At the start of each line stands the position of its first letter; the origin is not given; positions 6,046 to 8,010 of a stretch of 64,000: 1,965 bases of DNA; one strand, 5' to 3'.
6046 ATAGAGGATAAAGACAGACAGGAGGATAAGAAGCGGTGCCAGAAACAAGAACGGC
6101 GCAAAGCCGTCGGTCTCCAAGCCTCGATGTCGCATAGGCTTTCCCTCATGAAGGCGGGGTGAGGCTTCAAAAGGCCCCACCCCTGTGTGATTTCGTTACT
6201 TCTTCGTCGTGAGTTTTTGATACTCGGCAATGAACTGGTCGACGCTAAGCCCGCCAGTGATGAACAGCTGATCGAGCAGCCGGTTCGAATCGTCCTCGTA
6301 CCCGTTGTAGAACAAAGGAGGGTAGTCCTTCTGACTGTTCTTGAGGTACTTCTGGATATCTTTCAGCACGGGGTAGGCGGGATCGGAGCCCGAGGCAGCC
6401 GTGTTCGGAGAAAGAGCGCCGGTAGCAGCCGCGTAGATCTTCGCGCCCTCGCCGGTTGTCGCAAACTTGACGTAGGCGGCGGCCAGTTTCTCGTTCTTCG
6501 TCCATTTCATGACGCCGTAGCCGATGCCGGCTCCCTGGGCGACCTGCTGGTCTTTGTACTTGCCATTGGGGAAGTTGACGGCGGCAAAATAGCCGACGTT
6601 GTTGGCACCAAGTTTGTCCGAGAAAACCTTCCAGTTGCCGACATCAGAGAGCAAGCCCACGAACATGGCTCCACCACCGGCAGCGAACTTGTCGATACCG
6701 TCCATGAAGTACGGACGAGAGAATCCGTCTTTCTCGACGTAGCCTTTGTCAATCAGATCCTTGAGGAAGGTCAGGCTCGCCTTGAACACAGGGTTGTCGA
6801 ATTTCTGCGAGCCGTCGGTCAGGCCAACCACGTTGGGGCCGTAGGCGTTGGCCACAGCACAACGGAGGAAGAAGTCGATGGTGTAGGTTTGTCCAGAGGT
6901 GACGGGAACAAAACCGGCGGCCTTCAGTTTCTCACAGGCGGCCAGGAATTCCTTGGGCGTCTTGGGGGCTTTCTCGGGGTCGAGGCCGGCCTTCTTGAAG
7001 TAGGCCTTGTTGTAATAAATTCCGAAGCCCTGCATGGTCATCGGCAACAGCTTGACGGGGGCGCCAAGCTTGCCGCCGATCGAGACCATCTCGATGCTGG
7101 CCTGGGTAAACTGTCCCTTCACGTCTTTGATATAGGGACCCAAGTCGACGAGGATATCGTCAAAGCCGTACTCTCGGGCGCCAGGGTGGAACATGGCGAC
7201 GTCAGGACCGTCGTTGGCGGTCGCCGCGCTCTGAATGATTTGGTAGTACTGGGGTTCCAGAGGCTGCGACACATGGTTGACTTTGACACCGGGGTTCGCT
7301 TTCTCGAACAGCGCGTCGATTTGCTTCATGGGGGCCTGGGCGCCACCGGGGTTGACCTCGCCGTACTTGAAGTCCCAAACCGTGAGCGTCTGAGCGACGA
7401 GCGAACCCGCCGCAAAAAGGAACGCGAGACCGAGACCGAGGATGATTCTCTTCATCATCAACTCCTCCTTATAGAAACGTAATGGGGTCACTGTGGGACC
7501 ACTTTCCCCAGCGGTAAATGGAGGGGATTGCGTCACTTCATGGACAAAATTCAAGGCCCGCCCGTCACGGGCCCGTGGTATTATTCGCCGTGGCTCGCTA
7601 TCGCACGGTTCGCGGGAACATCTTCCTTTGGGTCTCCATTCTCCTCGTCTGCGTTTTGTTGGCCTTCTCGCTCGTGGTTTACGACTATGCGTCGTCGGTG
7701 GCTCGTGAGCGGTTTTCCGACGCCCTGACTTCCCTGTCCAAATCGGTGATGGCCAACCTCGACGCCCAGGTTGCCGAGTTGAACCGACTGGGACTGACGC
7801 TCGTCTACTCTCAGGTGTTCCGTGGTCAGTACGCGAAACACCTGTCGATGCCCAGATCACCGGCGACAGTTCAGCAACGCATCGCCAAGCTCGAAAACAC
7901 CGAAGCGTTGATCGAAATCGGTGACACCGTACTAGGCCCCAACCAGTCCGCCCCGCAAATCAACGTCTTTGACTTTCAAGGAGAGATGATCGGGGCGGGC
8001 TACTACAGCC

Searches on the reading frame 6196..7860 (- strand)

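Call 55: search_protein_families(library=pfam, proteins=[window:6196-7860:-], max_evalue=0.00001)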
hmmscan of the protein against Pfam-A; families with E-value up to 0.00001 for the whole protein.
window:6196-7860:- (554 aa): 2 families
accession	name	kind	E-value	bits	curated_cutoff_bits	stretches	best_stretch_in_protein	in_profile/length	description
PF01547.30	SBP_bac_1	-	9.9e-28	98.4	26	1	175-473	11-306/307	Bacterial extracellular solute-binding protein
PF13416.11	SBP_bac_8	-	4.8e-26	92.6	27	1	183-492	4-268/279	Bacterial extracellular solute-binding protein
